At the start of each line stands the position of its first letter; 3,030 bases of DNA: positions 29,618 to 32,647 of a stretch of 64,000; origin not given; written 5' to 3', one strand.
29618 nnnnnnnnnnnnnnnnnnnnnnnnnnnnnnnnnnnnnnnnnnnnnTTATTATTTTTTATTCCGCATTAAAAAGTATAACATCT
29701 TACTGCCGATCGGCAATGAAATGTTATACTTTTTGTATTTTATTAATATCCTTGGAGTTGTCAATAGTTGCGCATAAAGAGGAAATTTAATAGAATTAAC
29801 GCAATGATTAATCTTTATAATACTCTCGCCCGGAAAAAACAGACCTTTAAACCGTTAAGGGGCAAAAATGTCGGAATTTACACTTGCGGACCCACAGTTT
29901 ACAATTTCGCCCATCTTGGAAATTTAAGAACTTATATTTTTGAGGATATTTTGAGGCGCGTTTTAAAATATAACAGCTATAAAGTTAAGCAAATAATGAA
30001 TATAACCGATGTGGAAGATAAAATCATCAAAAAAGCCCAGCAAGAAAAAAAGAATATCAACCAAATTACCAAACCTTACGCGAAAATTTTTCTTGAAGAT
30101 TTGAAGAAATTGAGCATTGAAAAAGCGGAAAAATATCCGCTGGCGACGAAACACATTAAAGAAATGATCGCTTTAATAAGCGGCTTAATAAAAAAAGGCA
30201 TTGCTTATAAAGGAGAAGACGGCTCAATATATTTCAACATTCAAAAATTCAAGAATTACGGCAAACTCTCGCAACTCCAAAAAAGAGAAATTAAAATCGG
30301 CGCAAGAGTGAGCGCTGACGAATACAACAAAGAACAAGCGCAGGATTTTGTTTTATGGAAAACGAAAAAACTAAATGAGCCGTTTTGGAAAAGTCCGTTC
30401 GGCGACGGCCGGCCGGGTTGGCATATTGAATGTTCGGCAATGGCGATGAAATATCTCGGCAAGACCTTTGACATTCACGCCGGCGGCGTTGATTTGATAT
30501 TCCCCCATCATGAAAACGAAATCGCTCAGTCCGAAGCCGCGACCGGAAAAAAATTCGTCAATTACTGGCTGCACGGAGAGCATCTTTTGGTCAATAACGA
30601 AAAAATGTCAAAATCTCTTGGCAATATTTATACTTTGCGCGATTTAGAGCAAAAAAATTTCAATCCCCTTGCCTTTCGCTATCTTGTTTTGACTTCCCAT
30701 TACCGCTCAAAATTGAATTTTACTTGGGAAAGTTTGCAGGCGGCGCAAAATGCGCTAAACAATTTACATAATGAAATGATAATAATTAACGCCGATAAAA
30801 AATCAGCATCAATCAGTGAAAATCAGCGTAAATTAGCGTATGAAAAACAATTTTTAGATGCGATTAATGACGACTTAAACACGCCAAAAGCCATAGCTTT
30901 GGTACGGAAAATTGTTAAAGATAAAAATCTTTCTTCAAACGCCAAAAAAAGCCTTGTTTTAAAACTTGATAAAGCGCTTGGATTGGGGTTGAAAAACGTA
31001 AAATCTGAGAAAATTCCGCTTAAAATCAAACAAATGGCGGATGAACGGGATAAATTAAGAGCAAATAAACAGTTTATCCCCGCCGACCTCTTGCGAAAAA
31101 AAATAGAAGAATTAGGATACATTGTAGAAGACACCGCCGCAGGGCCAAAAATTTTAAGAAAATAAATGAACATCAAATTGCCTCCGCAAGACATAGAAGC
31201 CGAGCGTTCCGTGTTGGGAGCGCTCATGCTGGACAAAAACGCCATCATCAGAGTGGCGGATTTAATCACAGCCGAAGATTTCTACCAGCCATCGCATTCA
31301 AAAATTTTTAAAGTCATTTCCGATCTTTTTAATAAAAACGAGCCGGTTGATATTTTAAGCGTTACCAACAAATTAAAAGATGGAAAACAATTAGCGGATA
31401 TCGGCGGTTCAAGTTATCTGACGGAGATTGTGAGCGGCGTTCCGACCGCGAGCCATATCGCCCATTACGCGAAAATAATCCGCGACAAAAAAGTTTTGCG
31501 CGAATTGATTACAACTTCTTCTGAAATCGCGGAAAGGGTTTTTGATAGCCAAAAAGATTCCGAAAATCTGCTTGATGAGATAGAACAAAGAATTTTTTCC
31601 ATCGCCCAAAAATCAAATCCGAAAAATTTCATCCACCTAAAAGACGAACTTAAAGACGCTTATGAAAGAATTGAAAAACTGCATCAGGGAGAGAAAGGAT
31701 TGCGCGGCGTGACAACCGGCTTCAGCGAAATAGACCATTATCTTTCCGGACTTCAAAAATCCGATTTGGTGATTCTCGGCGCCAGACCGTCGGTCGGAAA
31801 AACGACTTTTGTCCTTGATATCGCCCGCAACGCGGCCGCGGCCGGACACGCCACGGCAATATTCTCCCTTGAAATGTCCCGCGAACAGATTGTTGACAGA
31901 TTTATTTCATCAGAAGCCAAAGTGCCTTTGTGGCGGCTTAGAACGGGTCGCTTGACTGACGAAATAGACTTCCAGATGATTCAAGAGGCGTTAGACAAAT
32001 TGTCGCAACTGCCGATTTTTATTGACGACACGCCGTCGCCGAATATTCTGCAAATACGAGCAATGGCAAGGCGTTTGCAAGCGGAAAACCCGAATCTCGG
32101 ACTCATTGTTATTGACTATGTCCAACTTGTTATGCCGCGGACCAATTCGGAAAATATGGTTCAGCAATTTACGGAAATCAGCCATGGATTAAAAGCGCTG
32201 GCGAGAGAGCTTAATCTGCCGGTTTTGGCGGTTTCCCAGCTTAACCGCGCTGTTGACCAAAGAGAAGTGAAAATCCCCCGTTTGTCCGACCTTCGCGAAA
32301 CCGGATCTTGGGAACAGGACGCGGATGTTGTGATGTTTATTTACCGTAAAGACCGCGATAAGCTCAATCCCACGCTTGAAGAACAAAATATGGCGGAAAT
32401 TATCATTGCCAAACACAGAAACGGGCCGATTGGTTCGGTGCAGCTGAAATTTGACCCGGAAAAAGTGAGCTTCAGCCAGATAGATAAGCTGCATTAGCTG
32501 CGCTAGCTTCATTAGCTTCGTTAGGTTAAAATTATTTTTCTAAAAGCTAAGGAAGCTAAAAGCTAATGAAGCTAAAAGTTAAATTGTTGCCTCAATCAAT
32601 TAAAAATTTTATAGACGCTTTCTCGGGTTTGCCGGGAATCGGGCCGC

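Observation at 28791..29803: PaaX-like regulator with a 38-46 bp palindromic operator family controlling grpE-dnaK-dnaJ, in place of HrcA/CIRCE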

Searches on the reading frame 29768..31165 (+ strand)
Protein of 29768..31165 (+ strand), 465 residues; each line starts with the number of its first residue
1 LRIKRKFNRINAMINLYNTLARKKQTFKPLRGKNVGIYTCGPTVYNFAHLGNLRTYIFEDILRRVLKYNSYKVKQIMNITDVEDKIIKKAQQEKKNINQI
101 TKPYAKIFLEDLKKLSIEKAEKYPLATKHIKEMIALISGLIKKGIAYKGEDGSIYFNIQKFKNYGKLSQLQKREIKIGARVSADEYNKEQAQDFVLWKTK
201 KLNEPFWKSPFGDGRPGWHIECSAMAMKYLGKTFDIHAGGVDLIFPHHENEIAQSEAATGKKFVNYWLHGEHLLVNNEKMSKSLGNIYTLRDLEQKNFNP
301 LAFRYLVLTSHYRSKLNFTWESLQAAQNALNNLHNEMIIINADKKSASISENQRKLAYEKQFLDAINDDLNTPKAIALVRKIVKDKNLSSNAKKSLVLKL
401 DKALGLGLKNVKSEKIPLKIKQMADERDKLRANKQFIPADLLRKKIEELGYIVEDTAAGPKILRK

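Call 7: search_protein_families(library=pfam, proteins=[window:29768-31165:+], max_evalue=0.01)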
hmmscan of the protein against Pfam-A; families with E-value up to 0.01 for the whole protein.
window:29768-31165:+ (465 aa): 4 families
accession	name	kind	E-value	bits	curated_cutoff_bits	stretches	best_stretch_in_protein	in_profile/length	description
PF01406.26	tRNA-synt_1e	-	2.1e-118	395.5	27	1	27-327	2-300/301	tRNA synthetases class I (C) catalytic domain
PF09334.17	tRNA-synt_1g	-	1.5e-13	50.7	20.1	2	46-156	12-123/391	tRNA synthetases class I (M)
PF09190.17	DALR_2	-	1.4e-06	29.2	22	1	361-399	1-41/57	DALR domain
PF01921.24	tRNA-synt_1f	-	3.4e-05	23.4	27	0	275-343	278-341/360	tRNA synthetases class I (K)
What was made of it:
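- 29768..31165 (+): cysS, divergent from REG and sharing P3 (probable ATG at 29805). Pfam tRNA-synt_1e 2.1e-118 (call 7).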

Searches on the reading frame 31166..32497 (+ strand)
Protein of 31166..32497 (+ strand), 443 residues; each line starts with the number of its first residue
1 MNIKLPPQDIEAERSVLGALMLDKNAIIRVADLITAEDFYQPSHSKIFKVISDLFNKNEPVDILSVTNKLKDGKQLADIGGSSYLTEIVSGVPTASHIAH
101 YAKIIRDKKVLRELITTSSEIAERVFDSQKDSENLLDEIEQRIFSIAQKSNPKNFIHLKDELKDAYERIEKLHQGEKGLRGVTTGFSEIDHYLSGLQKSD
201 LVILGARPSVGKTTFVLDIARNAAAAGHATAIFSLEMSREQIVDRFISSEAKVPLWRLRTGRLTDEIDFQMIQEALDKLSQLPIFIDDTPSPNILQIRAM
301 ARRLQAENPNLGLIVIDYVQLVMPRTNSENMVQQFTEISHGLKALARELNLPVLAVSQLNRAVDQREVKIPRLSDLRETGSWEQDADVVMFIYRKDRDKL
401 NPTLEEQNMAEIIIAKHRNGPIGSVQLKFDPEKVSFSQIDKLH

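Call 56: search_protein_families(library=pfam, proteins=[window:31166-32497:+], max_evalue=0.001)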
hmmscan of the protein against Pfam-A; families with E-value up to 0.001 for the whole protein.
window:31166-32497:+ (443 aa): 4 families
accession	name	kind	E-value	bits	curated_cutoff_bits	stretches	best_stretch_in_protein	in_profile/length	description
PF03796.21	DnaB_C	-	4.4e-94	315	27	1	181-437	1-254/255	DnaB-like helicase C terminal domain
PF00772.26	DnaB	-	1.5e-36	125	23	1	6-107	2-103/103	DnaB-like helicase N terminal domain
PF13481.12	AAA_25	-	7.1e-13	49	27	1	186-360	19-191/195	AAA domain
PF01656.29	CbiA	-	0.00067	20.1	25.4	0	203-354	3-106/125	CobQ/CobB/MinD/ParA nucleotide binding domain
